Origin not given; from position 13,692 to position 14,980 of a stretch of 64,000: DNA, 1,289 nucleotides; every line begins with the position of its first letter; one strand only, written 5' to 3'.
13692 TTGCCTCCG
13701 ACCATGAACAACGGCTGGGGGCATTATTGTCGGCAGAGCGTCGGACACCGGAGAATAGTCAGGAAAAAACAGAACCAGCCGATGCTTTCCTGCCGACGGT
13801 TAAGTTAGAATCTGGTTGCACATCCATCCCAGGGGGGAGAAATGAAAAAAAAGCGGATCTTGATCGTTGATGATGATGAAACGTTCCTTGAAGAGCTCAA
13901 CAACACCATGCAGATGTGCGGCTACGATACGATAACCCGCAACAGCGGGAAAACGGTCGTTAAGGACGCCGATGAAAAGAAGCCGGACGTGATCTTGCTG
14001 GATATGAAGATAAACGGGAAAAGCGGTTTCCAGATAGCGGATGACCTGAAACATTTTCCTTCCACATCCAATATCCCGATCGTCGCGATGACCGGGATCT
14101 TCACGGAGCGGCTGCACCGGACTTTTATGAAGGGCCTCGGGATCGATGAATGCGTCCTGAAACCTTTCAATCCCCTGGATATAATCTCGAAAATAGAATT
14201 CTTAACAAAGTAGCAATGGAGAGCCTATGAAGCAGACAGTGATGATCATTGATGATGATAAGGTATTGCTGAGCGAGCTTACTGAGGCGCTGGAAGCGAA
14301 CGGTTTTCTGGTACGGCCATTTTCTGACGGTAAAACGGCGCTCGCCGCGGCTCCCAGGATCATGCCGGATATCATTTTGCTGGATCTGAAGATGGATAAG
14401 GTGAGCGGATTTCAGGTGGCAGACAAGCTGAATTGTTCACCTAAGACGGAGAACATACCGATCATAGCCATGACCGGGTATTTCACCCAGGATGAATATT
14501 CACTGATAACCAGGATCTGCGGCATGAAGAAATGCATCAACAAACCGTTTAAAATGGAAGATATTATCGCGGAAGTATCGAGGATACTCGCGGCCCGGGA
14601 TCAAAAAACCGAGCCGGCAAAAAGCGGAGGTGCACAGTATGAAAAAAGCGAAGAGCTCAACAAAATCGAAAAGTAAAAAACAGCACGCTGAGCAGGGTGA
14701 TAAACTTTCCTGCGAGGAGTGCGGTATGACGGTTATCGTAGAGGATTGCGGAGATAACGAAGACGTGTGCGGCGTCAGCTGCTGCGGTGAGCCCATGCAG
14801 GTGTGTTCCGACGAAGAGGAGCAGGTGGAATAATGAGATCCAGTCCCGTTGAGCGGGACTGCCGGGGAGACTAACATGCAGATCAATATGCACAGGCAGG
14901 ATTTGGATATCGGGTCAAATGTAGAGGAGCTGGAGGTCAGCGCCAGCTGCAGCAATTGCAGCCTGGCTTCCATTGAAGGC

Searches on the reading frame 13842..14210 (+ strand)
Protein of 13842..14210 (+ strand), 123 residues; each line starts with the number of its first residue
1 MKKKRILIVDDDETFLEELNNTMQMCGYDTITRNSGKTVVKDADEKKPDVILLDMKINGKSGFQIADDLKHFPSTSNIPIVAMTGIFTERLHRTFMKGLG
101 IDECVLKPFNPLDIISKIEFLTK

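Call 3: search_protein_families(library=pfam, proteins=[window:13842-14210:+], max_evalue=0.01)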
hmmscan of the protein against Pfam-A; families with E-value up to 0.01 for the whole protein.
window:13842-14210:+ (123 aa): 1 family
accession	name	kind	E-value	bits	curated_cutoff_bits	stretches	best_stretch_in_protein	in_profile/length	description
PF00072.30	Response_reg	-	1.1e-18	67.8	30.2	1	6-118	1-110/111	Response regulator receiver domain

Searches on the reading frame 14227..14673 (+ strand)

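Call 3: search_protein_families(library=pfam, proteins=[window:14227-14673:+], max_evalue=0.01)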
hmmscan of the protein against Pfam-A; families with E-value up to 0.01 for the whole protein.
window:14227-14673:+ (149 aa): 1 family
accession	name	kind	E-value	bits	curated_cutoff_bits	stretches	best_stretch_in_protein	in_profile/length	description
PF00072.30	Response_reg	-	1.8e-20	73.6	30.2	1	5-117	1-110/111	Response regulator receiver domain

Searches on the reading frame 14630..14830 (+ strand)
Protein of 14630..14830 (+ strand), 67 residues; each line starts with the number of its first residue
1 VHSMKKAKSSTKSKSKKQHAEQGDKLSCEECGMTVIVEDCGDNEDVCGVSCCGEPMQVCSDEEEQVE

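Call 60: search_protein_families(library=pfam, proteins=[window:14630-14830:+], max_evalue=1)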
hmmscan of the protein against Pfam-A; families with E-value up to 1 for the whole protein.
seq(67 aa): 1 family
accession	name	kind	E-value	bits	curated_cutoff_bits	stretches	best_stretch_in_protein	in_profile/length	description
PF06397.17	Desulfoferrod_N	-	0.18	12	23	1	20-57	1-34/36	Desulfoferrodoxin, N-terminal domain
